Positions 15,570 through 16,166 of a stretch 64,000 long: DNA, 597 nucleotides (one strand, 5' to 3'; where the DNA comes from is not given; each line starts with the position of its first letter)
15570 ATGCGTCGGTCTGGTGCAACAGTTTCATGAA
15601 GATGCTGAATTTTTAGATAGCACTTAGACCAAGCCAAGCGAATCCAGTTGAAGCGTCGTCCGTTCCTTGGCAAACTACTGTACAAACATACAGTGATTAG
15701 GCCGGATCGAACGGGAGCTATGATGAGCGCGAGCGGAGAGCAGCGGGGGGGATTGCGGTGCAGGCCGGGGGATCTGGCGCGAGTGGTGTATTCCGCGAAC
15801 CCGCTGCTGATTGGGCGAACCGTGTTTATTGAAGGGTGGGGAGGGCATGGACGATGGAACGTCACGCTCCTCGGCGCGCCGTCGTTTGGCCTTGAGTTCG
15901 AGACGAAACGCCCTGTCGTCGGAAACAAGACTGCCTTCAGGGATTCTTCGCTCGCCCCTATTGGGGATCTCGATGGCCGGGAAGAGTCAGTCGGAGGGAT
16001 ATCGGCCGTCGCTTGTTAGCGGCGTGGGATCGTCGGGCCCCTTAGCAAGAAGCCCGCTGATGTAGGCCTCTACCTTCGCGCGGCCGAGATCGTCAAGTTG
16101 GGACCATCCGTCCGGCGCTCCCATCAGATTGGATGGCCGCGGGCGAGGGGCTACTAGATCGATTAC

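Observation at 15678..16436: Canonical LexA box beside a CI-like repressor that lacks a self-cleavage domain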

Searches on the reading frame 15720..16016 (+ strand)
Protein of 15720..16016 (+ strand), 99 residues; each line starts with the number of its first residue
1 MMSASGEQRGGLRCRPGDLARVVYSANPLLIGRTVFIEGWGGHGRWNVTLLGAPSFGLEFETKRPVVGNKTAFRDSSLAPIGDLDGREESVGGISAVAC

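Call 9: search_protein_families(library=pfam, proteins=[window:15720-16016:+], max_evalue=0.1)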
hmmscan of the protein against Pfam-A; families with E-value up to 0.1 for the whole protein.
window:15720-16016:+ (99 aa): 0 families

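Call 10: search_protein_families(library=phrogs, proteins=[window:15720-16016:+], max_evalue=0.01)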
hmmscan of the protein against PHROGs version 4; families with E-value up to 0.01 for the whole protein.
window:15720-16016:+ (99 aa): 0 families

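Call 11: search_dna_similar(query=window:15720-16016:+, collection=phages, mode=protein, max_evalue=0.01, max_rows=30)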
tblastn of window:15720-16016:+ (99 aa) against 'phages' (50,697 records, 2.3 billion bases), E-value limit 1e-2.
Records with a match: 33; places in all: 33; records where one place covers at least 80% of the query: 2.
Best place of each record, by identity: <60% 33.
By first word of the organism name: Burkholderia 33.
By host as written in the record: Burkholderia sp. 19; Burkholderia cenocepacia 2; - 2; Burkholderia gladioli 2; Burkholderia pyrrocinia strain LMG 21824 2; Burkholderia pseudomallei NCTC 13178 1; Burkholderia pseudomallei Bp82, Burkholderia thailandensis TUL1 1; Burkholderia cepacia 1; and 3 more.
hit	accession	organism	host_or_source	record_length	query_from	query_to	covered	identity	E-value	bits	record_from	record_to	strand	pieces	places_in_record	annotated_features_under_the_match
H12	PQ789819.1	Burkholderia phage vB_E192a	Burkholderia sp.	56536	7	87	82%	50.6%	2e-15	75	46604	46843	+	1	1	none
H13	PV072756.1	Burkholderia phage vB_PL1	Burkholderia sp.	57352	7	87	82%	50.6%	2e-15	75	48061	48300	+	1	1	none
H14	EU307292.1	Burkholderia phage Bups phi1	Burkholderia pseudomallei NCTC 13178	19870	7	81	76%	50.7%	7e-15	74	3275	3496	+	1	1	hypothetical protein (x2)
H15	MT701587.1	Burkholderia phage Magia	Burkholderia cenocepacia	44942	7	81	76%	49.3%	1e-13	70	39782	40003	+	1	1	hypothetical protein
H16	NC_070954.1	Burkholderia phage Magia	Burkholderia cenocepacia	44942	7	81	76%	49.3%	1e-13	70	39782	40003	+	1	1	hypothetical protein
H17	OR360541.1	Burkholderia phage phiBtTUL1a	Burkholderia pseudomallei Bp82, ...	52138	13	81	70%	49.3%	3e-11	64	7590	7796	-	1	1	hypothetical protein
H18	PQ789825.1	Burkholderia phage vB_SR1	Burkholderia sp.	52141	13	81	70%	49.3%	3e-11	64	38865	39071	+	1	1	hypothetical protein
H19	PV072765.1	Burkholderia phage vB_PR1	Burkholderia sp.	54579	13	81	70%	49.3%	3e-11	64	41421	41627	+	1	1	hypothetical protein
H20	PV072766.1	Burkholderia phage vB_E253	Burkholderia sp.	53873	13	81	70%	49.3%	4e-11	63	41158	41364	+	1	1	hypothetical protein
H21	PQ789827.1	Burkholderia phage vB_PR2b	Burkholderia sp.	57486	13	81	70%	49.3%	4e-11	63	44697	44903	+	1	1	hypothetical protein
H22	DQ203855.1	Burkholderia phage Bcep176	-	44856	11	81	72%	46.5%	2e-11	64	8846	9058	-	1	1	21: gp21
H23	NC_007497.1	Burkholderia phage Bcep176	Burkholderia cepacia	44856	11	81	72%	46.5%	2e-11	64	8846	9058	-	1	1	21: gp21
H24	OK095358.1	Burkholderia phage phiBt-TXDOH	Burkholderia pseudomallei BP82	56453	12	84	74%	43.8%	7e-9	57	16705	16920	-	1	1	none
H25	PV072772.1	Burkholderia phage vB_E264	Burkholderia sp.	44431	12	85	75%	43.2%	1e-9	59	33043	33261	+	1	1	hypothetical protein (x2)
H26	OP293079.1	Burkholderia phage PhiBt-E264.1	Lysogenic Burkholderia thailandensis ...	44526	12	85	75%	43.2%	1e-9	59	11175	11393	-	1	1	none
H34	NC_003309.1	Burkholderia phage phiE125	Burkholderia thailandensis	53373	12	85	75%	43.2%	1e-9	59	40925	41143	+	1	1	hypothetical protein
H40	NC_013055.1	Burkholderia phage KS9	Burkholderia pyrrocinia strain LMG 21824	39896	12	80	70%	42.0%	9e-8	54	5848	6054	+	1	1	hypothetical protein gp40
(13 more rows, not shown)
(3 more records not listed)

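Call 12: find_homologous_proteins(query=window:15720-16016:+)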
Query window:15720-16016:+ (99 aa): 23 proteins with E <= 0.001 among 26 candidates.
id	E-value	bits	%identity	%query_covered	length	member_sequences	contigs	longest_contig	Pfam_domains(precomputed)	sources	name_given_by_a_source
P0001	2.7e-59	215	100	99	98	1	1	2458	-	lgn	-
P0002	1.5e-31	126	71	80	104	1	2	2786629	-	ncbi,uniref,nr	ncbi:hypothetical protein ACVCII_03920 [Burkholderia glumae]|uniref:hypothetical protein n=1 Tax=Bur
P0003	1.7e-31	126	69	81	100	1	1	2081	-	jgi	jgi:hypothetical protein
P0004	3.2e-30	122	66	81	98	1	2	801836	-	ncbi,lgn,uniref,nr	ncbi:hypothetical protein B0G62_102151 [Paraburkholderia eburnea]|uniref:Uncharacterized protein n=1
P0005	4.8e-30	122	79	71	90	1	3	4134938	-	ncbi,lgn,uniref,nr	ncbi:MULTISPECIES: hypothetical protein [Burkholderia]|uniref:hypothetical protein n=1 Tax=Burkholde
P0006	6.6e-30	121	63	88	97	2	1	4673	-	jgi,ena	-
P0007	1.1e-29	120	73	80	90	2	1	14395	-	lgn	-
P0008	1.3e-29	120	74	71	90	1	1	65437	-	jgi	jgi:hypothetical protein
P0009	2.2e-29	119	74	78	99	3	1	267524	-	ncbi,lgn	-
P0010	6.6e-29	118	69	73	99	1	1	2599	-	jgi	jgi:hypothetical protein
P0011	2.0e-28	116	74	71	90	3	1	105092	-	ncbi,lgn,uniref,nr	ncbi:hypothetical protein [Burkholderia gladioli]|uniref:hypothetical protein n=1 Tax=Burkholderia g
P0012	4.6e-28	115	66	74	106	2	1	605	-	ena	-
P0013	1.2e-27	114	59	88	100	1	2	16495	-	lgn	-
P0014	1.2e-27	114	65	89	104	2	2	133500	-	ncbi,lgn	-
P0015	1.6e-26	110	71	71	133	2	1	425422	-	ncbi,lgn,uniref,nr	ncbi:hypothetical protein [Burkholderia gladioli]|uniref:hypothetical protein n=1 Tax=Burkholderia g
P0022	9.1e-12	63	45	87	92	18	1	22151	-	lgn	-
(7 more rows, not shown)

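Call 13: get_annotated_region(hit=H40, flank=2500)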
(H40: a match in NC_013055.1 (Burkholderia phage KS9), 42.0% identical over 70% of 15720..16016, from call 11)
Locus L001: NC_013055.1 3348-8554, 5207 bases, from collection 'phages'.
description: Burkholderia phage KS9, complete genome.
organism: Burkholderia phage KS9 (NCBI taxid 335797)
taxonomy: Viruses; Duplodnaviria; Heunggongvirae; Uroviricota; Caudoviricetes; Stanholtvirus
host: Burkholderia pyrrocinia strain LMG 21824; source: -; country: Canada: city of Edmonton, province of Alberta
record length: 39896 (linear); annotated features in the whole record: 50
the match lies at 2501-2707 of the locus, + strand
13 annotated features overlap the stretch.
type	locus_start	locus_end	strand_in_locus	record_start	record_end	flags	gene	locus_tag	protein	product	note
CDS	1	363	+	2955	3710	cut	-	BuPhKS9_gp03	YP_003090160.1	HNH endonuclease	similar to Colwellia psychrerythraea 34H hypothetical protein CPS_0494 (YP_267252.1)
CDS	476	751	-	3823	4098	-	-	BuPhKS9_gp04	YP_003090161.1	AlpA family regulatory protein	similar to Burkholderia thailandensis E264 prophage CP4-57 regulatory protein (AlpA) family (YP_442445.1)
CDS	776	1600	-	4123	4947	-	-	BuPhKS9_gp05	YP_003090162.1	ParB-like partition protein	similar to phi1026b gp68 (NP_945099.1) and phiE125 gp58 (NP_536415.1)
CDS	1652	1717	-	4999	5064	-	-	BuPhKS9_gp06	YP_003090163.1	hypothetical protein gp36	-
CDS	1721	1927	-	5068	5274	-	-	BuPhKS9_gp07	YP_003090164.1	hypothetical protein gp37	similar to Burkholderia multivorans ATCC 17616 hypothetical protein Bmul_4870 (YP_001584833.1)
CDS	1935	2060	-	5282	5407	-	-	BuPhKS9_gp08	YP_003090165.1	hypothetical protein gp38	-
CDS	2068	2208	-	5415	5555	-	-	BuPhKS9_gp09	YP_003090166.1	hypothetical protein gp39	-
CDS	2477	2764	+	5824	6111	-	-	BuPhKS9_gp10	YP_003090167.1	hypothetical protein gp40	similar to Burkholderia thailandensis Bt4 hypothetical protein BthaB_33341 (ZP_02389868.1)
CDS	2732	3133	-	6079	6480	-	-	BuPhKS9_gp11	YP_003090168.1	transcriptional repressor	similar to phiE125 gp52 (NP_536409.1)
CDS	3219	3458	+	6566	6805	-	-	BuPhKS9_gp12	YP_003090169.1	transcriptional repressor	similar to Burkholderia thailandensis TXDOH hypothetical protein BthaT_11693 (ZP_02371673.1)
CDS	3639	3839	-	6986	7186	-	-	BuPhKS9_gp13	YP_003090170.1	hypothetical protein gp43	similar to Oryza sativa Japonica Group hypothetical protein OsJ_023465 (INSD accession EAZ39982.1)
CDS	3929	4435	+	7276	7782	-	-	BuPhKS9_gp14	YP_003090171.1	CII-like transcriptional activator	similar to Burkholderia pseudomallei 91 hypothetical protein Bpse9_06757 (ZP_02446505.1)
CDS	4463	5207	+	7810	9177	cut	-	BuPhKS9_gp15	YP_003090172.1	DnaB-like replicative helicase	similar to Burkholderia cenocepacia PC184 BCPG_00009 (YP_002091324.1)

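Call 14: get_annotated_region(hit=H34, flank=2500)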
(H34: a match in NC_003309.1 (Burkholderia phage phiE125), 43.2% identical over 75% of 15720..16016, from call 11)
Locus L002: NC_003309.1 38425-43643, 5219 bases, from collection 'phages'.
description: Burkholderia phage phiE125, complete genome.
organism: Burkholderia phage phiE125 (NCBI taxid 2883940)
taxonomy: Viruses; Duplodnaviria; Heunggongvirae; Uroviricota; Caudoviricetes; Stanholtvirus; Stanholtvirus E125
host: Burkholderia thailandensis; source: -; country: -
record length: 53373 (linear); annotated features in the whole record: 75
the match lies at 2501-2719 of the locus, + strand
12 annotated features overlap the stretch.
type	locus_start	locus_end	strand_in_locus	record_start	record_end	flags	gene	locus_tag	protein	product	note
CDS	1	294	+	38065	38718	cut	-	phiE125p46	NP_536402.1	hypothetical protein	gp45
CDS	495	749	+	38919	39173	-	-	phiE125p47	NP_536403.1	hypothetical protein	gp46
CDS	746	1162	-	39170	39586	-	-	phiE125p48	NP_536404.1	hypothetical protein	gp47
CDS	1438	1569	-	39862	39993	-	-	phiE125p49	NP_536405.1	hypothetical protein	gp48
CDS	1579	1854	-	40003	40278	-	-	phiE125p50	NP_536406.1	hypothetical protein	gp49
CDS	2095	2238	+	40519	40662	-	-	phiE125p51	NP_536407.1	hypothetical protein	gp50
CDS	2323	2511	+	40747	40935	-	-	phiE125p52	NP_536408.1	hypothetical protein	gp51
CDS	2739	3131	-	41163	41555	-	-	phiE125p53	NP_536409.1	transcriptional repressor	gp52; similar to Xylella fastidiosa XF0499, AE003899; Prophage e14 protein b1145, F64859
CDS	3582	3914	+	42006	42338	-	-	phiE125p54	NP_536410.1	hypothetical protein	gp53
CDS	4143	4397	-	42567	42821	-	-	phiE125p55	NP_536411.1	hypothetical protein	gp54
CDS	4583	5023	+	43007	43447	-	-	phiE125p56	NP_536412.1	CII-like transcriptional activator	gp55; similar to Phage phi CTX Orf33, BAA36261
CDS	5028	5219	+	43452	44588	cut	-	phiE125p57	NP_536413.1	site-specific DNA-methyltransferase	gp56; similar to Citrobacter freundii Cfr9I methylase, X17022; Pseudomonas alcaligenes Pac25I methylase, U88088; ...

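Call 15: get_annotated_region(hit=H23, flank=2500)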
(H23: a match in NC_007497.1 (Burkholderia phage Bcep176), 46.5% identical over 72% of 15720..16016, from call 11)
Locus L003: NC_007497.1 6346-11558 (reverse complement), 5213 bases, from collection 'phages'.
description: Burkholderia phage Bcep176, complete genome.
organism: Burkholderia phage Bcep176 (NCBI taxid 348137)
taxonomy: Viruses; Duplodnaviria; Heunggongvirae; Uroviricota; Caudoviricetes; Stanholtvirus
host: Burkholderia cepacia; source: -; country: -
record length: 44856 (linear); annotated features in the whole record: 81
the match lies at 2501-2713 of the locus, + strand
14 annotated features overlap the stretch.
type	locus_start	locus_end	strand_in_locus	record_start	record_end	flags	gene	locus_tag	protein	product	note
CDS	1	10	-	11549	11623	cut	28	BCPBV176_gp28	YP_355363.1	gp28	-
CDS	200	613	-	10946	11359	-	27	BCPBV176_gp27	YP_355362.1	gp27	-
CDS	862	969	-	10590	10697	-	26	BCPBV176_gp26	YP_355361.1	gp26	-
CDS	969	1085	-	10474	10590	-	25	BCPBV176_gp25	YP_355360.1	gp25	-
CDS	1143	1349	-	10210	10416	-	24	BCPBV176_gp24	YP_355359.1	gp24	-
CDS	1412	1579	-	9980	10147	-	23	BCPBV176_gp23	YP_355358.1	gp23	-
CDS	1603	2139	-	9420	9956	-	22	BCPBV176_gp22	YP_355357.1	gp22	-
CDS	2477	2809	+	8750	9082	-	21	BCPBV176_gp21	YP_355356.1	gp21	conserved hypothetical protein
CDS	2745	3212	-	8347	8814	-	20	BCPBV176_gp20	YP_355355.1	helix-turn-helix domain-containing protein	-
CDS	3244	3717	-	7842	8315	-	19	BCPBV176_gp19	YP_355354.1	gp19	-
CDS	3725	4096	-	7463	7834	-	18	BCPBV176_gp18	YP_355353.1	DUF2513 domain-containing protein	conserved hypothetical protein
CDS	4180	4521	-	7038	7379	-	17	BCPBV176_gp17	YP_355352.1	gp17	conserved hypothetical protein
CDS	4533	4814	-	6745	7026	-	16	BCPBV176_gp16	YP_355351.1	gp16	-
CDS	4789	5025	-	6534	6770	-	15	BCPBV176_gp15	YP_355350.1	gp15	-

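Call 16: get_annotated_region(hit=H16, flank=2500)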
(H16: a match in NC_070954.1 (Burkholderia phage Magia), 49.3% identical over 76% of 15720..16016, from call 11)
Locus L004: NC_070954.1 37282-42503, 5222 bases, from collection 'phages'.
description: Burkholderia phage Magia, complete genome.
organism: Burkholderia phage Magia (NCBI taxid 2767577)
taxonomy: Viruses; Duplodnaviria; Heunggongvirae; Uroviricota; Caudoviricetes; Magiavirus; Magiavirus magia
host: Burkholderia cenocepacia; source: soil; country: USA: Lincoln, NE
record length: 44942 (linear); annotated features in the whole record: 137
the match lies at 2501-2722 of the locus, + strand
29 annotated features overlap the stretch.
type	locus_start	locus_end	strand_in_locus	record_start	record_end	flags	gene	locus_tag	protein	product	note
CDS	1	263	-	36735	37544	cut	-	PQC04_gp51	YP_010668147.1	exonuclease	InterPro:IPR038726; ref|YP_008239689.1| nuclease [Vibrio phage VPMS1] evalue 1.12e-5; ref|WP_122945232.1| PD-(D/E)XK ...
CDS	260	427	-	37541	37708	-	-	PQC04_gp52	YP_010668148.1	hypothetical protein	-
regulatory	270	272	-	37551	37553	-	-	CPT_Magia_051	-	ribosome_binding_site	-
CDS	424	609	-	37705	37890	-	-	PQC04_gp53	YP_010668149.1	hypothetical protein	-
regulatory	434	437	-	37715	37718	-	-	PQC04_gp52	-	ribosome_binding_site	-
CDS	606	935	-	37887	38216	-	-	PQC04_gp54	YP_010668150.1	hypothetical protein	-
regulatory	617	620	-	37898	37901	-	-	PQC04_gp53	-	ribosome_binding_site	-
regulatory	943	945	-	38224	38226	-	-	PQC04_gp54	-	ribosome_binding_site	-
CDS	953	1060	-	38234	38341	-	-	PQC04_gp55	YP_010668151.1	hypothetical protein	-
CDS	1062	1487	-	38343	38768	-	-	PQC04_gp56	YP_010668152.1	hypothetical protein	-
regulatory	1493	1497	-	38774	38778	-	-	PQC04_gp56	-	ribosome_binding_site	-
CDS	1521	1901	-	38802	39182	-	-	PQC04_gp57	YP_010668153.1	lectin fold domain protein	HHpred 1F00, 94.7% C-type lectin fold; possible DGR target, contains IMH-like region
regulatory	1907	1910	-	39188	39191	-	-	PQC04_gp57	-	ribosome_binding_site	-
regulatory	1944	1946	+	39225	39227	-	-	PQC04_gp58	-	ribosome_binding_site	-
CDS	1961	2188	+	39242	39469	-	-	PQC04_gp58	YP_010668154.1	hypothetical protein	-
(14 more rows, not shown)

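Call 31: find_related_loci(query=A1, collection=genome_contigs, flank=3000)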
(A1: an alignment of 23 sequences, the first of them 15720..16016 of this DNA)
Query A1 (99 aa) in genome_contigs; peptide patterns used: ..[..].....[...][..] (x = any residue, [..] = any of these).
35 stretches matched a pattern; 17 encode a relative of the query (tblastn E <= 1e-3); 17 distinct loci.
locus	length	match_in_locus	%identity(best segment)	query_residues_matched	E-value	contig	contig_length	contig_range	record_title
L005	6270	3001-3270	61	10-99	3e-34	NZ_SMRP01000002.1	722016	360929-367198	Paraburkholderia silviterrae strain 4M-K11 scaffold2, whole genome shotgun sequence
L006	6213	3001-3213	57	10-81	3e-22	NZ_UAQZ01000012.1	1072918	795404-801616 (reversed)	Burkholderia cenocepacia strain NCTC13227, whole genome shotgun sequence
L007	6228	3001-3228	47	7-81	6e-20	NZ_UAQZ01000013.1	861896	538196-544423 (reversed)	Burkholderia cenocepacia strain NCTC13227, whole genome shotgun sequence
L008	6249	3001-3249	46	4-87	4e-19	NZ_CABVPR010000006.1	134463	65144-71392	Burkholderia dolosa strain LMG 18943, whole genome shotgun sequence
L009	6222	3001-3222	51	7-81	1e-18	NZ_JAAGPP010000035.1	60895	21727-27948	Burkholderia sp. Ac-20344 NODE_32_length_60895_cov_62.570020/0, whole genome shotgun sequence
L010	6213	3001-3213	48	11-81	6e-16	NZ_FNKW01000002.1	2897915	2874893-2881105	Burkholderia orbicola strain TAtl-371, whole genome shotgun sequence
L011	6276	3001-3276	41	1-81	2e-14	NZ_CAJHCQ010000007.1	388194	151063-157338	Paraburkholderia hiiakae strain LMG 27952 isolate LMG 27952, whole genome shotgun sequence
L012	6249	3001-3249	43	12-92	1e-13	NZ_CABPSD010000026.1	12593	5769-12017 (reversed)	Pandoraea morbifera strain LMG 31116, whole genome shotgun sequence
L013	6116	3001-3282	39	1-93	3e-13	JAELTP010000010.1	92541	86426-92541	Pandoraea sp. ASV26 NODE_10_length_92541_cov_18.752873, whole genome shotgun sequence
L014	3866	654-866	42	12-82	7e-13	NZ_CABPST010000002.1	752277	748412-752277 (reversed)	Pandoraea bronchicola strain LMG 20603, whole genome shotgun sequence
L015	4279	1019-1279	37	3-89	1e-12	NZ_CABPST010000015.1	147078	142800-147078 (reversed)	Pandoraea bronchicola strain LMG 20603, whole genome shotgun sequence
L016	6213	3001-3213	42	12-82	2e-12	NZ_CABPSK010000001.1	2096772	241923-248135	Pandoraea pneumonica strain LMG 31114, whole genome shotgun sequence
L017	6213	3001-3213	42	12-82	2e-12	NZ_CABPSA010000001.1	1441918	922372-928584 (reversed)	Pandoraea commovens strain LMG 31010, whole genome shotgun sequence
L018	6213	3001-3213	42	12-82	2e-12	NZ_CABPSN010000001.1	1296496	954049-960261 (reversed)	Pandoraea aquatica strain LMG 31011, whole genome shotgun sequence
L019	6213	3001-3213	41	12-82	4e-12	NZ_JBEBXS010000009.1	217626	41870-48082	MAG: Pandoraea pnomenusa isolate T2.bin.69 NODE_102_length_217626_cov_14.501069, whole genome shotgun sequence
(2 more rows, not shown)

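Call 43: search_protein_families(library=pfam, proteins=[L006:1018-1272:+, L006:1276-1989:+, L006:1989-2276:+, L006:2715-3002:+, L006:3260-3634:+, L006:3621-6212:+, L006:2-811:+], max_evalue=0.01)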
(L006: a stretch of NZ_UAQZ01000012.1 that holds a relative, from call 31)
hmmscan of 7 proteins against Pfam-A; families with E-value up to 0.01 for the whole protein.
L006:1018-1272:+ (85 aa): 1 family
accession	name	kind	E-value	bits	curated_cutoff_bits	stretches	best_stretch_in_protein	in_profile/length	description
PF05930.18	Phage_AlpA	-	1e-05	25.7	21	1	27-74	3-50/51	Prophage CP4-57 regulatory protein (AlpA)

L006:1276-1989:+ (238 aa): 1 family
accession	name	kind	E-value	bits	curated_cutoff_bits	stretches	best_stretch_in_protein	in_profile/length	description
PF04383.19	KilA-N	-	1.1e-15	57.8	23.8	1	42-133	10-106/107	KilA-N domain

L006:1989-2276:+ (96 aa): 2 families
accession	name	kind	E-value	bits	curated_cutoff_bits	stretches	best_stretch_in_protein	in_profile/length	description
PF14090.12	HTH_39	-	9.4e-20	70.7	21.3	1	22-89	1-68/70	Winged helix-turn-helix domain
PF10006.14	DUF2249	-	0.0009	19.5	29.5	1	24-75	10-61/70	Uncharacterized conserved protein (DUF2249)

L006:2715-3002:+ (96 aa): 0 families

L006:3260-3634:+ (125 aa): 0 families

L006:3621-6212:+ (864 aa): 3 families
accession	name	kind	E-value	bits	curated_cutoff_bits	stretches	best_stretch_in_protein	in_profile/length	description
PF06048.17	DUF927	-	1.2e-74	252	22.6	1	387-660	5-283/284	Domain of unknown function (DUF927)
PF08707.16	PriCT_2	-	7.9e-19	68.3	22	1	12-83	2-77/77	Primase C terminal 2 (PriCT-2)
PF13362.12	Toprim_3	-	1.9e-11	44.7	27.2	1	235-330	2-95/95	Toprim domain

L006:2-811:+ (270 aa): 0 families

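Call 44: predict_structure(alignment_id=A3)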
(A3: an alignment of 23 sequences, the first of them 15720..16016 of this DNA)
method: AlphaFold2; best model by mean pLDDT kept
length: 99 residues; sequences in the alignment: 23
mean_pLDDT: 79.9   pTM: 0.65
mean pLDDT of the five models: 79.9, 78.9, 75.5, 75.4, 75.2
residues with pLDDT >= 90: 50; 70-90: 22; 50-70: 8; < 50: 19
segments of 3 or more residues with pLDDT < 50: 1-4, 85-96
pLDDT, mean of each block of 10 residues (from residue 1): 52 92 94 96 94 85 89 95 55 46
secondary structure, 60 per line:
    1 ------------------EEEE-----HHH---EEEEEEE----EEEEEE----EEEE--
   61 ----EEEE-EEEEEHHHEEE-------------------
elements in order: E19-22 E34-40 E45-50 E55-58 E65-68 E70-74 E78-80

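Call 50: search_protein_representatives(alignment_id=A3)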
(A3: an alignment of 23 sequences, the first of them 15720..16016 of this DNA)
Query: 23 sequences, 97 profile positions. Proteins with E-value up to 0.001 (for the whole library): 171; up to 1e-10: 60; up to 1e-30: 4. The best 150 are listed.
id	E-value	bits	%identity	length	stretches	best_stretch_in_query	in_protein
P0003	4.1e-37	141.7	-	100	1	6-94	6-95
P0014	3.4e-35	135.6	-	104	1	1-89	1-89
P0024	4.7e-34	131.9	-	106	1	2-84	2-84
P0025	7.8e-31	121.6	-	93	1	7-88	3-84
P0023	2.8e-27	110.2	-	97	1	1-89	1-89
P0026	1.7e-26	107.7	-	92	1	8-89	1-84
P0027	1.8e-26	107.6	-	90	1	9-87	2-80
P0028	2.9e-26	106.9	-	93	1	8-94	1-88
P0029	3.1e-26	106.9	-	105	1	5-84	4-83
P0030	3.9e-26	106.5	-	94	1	10-90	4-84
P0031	1.1e-25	105.1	-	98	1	7-89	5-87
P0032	3.8e-25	103.4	-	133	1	4-90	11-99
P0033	1.0e-24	102.0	-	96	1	3-85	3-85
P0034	5.2e-24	99.7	-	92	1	8-89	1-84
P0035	5.2e-23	96.5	-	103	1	4-89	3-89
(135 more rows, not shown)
